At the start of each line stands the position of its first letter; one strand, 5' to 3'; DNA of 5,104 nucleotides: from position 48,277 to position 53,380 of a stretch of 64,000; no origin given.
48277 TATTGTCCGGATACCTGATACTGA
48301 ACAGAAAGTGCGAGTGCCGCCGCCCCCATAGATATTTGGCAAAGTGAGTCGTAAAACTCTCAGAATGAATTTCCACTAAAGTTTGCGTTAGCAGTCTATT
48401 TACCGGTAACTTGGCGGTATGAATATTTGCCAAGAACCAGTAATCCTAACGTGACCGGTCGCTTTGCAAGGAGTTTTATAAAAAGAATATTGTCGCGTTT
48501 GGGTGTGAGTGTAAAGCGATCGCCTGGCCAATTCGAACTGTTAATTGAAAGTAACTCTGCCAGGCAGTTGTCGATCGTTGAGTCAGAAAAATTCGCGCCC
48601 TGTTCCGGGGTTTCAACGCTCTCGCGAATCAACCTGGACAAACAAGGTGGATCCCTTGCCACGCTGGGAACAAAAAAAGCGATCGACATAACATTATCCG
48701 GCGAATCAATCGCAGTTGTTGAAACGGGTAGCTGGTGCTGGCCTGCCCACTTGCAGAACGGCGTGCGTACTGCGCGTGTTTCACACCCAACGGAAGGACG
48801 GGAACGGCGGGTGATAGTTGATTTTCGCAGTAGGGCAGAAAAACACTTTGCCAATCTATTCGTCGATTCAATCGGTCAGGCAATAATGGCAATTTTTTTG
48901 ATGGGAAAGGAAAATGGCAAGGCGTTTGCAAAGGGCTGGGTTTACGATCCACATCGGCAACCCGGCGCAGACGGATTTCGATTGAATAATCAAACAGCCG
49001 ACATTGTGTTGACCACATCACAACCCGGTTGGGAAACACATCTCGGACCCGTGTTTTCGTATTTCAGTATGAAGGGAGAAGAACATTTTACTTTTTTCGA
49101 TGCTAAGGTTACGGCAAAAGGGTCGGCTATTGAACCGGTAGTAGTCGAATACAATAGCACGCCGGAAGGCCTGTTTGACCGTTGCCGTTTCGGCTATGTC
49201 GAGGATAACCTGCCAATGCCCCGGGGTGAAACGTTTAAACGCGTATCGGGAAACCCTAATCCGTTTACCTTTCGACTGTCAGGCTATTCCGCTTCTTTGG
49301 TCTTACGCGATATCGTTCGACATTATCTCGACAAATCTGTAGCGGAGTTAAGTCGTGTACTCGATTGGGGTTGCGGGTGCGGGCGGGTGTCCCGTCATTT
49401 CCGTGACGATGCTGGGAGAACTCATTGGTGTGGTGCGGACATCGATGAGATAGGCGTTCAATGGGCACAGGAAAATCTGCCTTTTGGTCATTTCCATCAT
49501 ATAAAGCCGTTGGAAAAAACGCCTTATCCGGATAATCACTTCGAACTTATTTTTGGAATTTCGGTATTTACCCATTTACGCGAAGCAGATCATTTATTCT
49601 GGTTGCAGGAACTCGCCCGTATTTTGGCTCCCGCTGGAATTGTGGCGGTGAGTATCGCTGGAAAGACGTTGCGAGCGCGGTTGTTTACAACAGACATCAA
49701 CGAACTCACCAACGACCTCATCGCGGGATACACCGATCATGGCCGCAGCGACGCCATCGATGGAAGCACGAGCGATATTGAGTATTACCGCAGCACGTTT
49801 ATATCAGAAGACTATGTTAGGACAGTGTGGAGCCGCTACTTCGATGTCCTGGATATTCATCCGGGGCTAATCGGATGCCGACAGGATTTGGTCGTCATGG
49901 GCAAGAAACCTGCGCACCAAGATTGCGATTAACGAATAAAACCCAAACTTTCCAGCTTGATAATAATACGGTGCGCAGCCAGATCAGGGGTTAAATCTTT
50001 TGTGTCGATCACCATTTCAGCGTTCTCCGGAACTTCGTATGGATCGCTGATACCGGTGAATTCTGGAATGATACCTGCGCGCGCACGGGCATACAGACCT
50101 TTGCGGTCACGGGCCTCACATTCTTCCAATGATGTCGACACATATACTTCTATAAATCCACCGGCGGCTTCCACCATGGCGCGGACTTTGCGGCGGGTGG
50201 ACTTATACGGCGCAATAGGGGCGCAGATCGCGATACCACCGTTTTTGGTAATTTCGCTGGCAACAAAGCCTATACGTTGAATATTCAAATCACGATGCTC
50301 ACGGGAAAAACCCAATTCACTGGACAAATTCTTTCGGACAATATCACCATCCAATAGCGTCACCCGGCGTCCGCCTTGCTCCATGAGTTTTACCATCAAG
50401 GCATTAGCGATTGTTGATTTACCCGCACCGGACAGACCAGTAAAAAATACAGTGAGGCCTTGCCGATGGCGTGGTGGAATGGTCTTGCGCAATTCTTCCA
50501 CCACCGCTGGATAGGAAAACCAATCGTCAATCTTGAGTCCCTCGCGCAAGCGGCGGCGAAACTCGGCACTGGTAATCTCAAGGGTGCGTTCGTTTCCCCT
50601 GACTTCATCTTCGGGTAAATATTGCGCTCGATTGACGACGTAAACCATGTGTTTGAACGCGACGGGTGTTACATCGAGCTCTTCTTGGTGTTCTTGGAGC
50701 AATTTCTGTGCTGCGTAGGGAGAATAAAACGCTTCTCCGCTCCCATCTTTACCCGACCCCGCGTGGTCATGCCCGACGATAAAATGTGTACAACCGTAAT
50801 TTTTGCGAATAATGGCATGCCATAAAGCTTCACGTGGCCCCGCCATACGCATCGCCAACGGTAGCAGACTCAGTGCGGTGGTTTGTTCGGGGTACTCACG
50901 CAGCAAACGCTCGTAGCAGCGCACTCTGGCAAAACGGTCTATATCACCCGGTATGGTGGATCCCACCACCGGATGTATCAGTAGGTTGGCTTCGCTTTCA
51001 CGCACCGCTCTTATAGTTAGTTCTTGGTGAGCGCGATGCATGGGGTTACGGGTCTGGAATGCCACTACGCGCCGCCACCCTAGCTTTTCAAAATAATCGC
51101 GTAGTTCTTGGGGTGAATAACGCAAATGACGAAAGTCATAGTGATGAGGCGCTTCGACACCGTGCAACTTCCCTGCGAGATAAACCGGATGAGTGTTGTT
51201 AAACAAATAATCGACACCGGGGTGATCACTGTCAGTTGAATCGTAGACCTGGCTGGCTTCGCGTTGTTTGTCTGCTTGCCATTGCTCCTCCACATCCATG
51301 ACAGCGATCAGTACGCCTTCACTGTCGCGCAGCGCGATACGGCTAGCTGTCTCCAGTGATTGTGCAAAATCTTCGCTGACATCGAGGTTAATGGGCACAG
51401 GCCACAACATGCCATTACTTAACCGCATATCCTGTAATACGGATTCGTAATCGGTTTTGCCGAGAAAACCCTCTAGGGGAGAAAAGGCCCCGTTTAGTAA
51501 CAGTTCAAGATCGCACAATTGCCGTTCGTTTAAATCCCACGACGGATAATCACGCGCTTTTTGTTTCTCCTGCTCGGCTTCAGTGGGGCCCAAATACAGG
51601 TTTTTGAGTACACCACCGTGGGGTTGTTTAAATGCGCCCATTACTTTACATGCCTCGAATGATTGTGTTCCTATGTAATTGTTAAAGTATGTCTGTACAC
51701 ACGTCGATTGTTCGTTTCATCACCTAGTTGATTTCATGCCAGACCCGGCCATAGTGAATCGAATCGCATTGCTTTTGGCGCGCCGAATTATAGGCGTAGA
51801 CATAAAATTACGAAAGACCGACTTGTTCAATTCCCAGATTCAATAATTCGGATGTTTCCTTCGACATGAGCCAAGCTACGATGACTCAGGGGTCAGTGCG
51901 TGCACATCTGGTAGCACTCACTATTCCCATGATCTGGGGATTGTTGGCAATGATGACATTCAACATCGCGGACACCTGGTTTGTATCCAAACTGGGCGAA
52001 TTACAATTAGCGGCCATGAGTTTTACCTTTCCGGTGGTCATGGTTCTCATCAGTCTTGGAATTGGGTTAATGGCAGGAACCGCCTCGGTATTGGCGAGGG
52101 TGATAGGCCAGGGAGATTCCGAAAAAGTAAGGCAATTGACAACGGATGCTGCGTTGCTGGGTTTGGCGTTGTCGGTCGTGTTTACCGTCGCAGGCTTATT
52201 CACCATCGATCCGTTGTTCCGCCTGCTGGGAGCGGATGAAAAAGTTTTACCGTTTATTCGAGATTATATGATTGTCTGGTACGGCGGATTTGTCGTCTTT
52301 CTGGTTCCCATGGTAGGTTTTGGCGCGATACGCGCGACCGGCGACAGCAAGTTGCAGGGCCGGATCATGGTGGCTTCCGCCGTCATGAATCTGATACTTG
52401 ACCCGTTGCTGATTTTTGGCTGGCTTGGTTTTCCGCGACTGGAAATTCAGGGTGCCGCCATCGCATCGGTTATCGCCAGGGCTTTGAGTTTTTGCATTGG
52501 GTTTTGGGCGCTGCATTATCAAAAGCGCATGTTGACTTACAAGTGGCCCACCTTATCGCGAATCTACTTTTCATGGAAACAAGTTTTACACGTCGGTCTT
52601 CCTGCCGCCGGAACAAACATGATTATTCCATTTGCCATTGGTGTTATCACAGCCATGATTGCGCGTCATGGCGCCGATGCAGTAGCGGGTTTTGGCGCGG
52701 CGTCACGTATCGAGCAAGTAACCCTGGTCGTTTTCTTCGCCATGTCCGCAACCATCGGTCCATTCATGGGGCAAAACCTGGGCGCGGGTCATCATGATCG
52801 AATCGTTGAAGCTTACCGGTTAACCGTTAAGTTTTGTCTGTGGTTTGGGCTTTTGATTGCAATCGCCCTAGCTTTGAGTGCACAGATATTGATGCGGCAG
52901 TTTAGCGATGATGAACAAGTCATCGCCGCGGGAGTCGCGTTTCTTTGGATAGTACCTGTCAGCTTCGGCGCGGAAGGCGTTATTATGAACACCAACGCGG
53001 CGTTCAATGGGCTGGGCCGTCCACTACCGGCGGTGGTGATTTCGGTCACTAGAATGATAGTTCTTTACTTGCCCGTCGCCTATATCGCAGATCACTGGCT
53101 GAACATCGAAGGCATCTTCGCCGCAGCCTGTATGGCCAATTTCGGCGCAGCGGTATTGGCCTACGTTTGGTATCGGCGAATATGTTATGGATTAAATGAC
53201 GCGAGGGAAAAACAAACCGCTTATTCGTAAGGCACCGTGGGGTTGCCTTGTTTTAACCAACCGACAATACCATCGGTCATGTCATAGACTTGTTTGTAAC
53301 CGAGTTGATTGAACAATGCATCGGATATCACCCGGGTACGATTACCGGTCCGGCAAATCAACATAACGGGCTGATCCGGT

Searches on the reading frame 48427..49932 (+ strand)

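Call 23: search_protein_families(library=ncbifam, proteins=[window:48427-49932:+], max_evalue=0.00001)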
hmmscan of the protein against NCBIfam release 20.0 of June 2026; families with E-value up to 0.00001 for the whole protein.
window:48427-49932:+ (501 aa): 3 families
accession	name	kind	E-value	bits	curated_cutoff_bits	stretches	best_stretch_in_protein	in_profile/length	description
TIGR02072.1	BioC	equivalog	5e-09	36.3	184.95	1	306-413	33-137/244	malonyl-ACP O-methyltransferase BioC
NF045667.1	MTase_DVU1556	equivalog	7.2e-07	28.9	155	1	306-409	21-120/213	DVU_1556 family methyltransferase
NF002463.0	PRK01683.1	equivalog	7.2e-06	25.8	297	0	306-410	30-130/258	trans-aconitate 2-methyltransferase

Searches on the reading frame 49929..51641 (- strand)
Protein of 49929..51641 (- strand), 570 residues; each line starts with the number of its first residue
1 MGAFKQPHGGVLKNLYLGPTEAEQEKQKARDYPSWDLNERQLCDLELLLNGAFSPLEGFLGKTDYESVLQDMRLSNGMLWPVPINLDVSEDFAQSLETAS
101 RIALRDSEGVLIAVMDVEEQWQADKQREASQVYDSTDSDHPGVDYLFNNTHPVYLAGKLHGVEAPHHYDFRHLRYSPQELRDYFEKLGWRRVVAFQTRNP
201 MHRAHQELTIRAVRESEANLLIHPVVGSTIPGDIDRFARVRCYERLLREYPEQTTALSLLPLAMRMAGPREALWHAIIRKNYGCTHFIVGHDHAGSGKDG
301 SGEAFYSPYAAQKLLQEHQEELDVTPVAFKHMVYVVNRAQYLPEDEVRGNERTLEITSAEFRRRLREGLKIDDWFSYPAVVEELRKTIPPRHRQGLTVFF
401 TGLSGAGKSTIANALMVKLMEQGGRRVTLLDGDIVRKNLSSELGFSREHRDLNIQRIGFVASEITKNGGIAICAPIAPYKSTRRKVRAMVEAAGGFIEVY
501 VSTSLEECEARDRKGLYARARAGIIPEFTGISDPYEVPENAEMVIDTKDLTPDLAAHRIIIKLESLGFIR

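Call 23: search_protein_families(library=ncbifam, proteins=[window:49929-51641:-], max_evalue=0.00001)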
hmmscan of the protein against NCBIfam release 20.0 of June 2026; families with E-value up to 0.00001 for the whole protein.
window:49929-51641:- (570 aa): 8 families
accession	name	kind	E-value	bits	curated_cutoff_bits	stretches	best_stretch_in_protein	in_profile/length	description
NF004040.0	PRK05537.1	equivalog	6.5e-279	926.2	669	1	5-570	6-571/572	bifunctional sulfate adenylyltransferase/adenylylsulfate kinase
TIGR00339.1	sopT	equivalog_domain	9.6e-133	442.7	322.95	1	7-386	1-383/383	sulfate adenylyltransferase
NF003166.0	PRK04149.1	subfamily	2.4e-109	365.3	387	1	5-388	5-382/393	sulfate adenylyltransferase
NF002059.0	PRK00889.1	subfamily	5.8e-62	208.5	244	1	393-569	3-175/177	adenylyl-sulfate kinase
TIGR00455.1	apsK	equivalog_domain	3.2e-56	189.9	138.7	1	391-559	14-180/184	adenylyl-sulfate kinase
NF003013.0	PRK03846.1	subfamily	1.5e-52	178.2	163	1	391-565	24-196/202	adenylyl-sulfate kinase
NF004035.0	PRK05506.1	subfamily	2e-52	178.3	715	1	391-565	456-628/632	bifunctional sulfate adenylyltransferase subunit 1/adenylylsulfate kinase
NF004041.0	PRK05541.1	subfamily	4e-24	85.6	127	1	393-551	5-157/176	adenylyl-sulfate kinase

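Call 46: find_homologous_proteins(query=window:49929-51641:-, max_evalue=1e-50)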
Query window:49929-51641:- (570 aa): 8000 proteins with E <= 1e-50 among 8000 candidates; the best 120 are listed.
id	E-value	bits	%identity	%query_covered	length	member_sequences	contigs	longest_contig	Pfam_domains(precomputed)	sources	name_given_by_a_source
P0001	0.0e+0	1307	100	100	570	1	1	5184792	PF14306.13,PF01656.30,PF01747.24,PF13671.13,PF01583.27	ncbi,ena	-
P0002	0.0e+0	1170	88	100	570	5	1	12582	PF14306.13,PF01656.30,PF01747.24,PF13671.13,PF01583.27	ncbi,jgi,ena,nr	ncbi:MAG: bifunctional sulfate adenylyltransferase/adenylylsulfate kinase [Gammaproteobacteria bacte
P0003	1.2e-288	977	74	100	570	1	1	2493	PF14306.13,PF01747.24,PF01583.27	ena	-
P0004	2.0e-287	972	73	100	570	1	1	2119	PF14306.13,PF01747.24,PF01583.27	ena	-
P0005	1.9e-285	966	73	100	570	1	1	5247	PF14306.13,PF01747.24,PF01583.27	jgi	-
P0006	4.4e-285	965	73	100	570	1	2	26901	PF14306.13,PF01747.24,PF01583.27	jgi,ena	jgi:sulfate adenylyltransferase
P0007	6.0e-285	964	73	100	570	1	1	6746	PF14306.13,PF01747.24,PF01583.27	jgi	jgi:sulfate adenylyltransferase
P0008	1.2e-284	963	72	100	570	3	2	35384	PF14306.13,PF01747.24,PF01583.27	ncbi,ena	-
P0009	3.0e-284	962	73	100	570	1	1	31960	PF14306.13,PF01747.24,PF13671.13,PF01583.27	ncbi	-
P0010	9.8e-284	960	72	100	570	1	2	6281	PF14306.13,PF01747.24,PF01583.27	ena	-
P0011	1.7e-283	960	73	100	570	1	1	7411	PF14306.13,PF01747.24,PF01583.27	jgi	jgi:sulfate adenylyltransferase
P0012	1.7e-283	960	72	100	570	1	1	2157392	PF14306.13,PF01747.24,PF13238.13,PF01583.27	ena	-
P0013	2.8e-283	959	73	100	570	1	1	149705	PF14306.13,PF01747.24,PF01583.27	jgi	-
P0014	3.0e-283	959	71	100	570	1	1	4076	PF14306.13,PF01747.24,PF13671.13,PF01583.27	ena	-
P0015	4.1e-283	958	72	100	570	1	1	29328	PF14306.13,PF01747.24,PF01583.27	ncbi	-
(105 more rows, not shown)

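Call 47: find_encoding_contigs(protein=P0001, flank=6000, max_places=3)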
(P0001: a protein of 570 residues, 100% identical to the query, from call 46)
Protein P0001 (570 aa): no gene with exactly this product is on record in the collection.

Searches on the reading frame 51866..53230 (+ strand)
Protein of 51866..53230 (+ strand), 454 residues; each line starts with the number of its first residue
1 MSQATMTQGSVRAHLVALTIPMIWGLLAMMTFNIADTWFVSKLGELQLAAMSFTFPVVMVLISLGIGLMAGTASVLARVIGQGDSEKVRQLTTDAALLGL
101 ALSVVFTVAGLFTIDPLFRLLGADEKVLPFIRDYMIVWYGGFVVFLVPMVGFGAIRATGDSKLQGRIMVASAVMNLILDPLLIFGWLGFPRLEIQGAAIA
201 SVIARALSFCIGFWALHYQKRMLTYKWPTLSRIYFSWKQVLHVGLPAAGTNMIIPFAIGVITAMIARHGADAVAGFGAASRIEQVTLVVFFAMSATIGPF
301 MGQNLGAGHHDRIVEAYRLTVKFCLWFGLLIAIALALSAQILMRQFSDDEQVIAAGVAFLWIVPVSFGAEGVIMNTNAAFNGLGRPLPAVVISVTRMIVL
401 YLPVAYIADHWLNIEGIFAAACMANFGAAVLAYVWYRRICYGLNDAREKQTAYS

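Call 23: search_protein_families(library=ncbifam, proteins=[window:51866-53230:+], max_evalue=0.00001)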
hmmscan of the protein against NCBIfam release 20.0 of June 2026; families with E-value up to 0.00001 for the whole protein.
window:51866-53230:+ (454 aa): 8 families
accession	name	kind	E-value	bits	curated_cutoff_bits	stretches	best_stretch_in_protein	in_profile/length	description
TIGR00797.1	matE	subfamily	5.5e-62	209.9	147.4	1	21-412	1-390/396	MATE family efflux transporter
NF041801.1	MATE_SolL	equivalog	1.5e-46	159.2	780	1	4-441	11-451/458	solanimycin export family MATE transporter SolL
NF007130.1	PRK09575.1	equivalog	6.6e-28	98.1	445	1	10-429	3-420/435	MATE family efflux transporter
NF052396.1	MATE_WgkD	equivalog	3.8e-22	78.9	510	1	167-363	158-349/428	tryglysin-associated MATE efflux transporter WgkD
NF001214.0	PRK00187.1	equivalog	1.1e-18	67.5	449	1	15-321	12-319/464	NorM family multidrug efflux MATE transporter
NF000217.1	MATE_multi_FepA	equivalog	2.4e-18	66.4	900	1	10-427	12-426/443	multidrug efflux MATE transporter FepA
NF000131.1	MATE_multi_MepA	equivalog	2.6e-17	63.2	850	1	14-432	17-430/451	multidrug efflux MATE transporter MepA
NF007562.1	PRK10189.1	equivalog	4.2e-14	52.2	465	1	15-440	29-458/470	EmmdR/YeeO family multidrug/toxin efflux MATE transporter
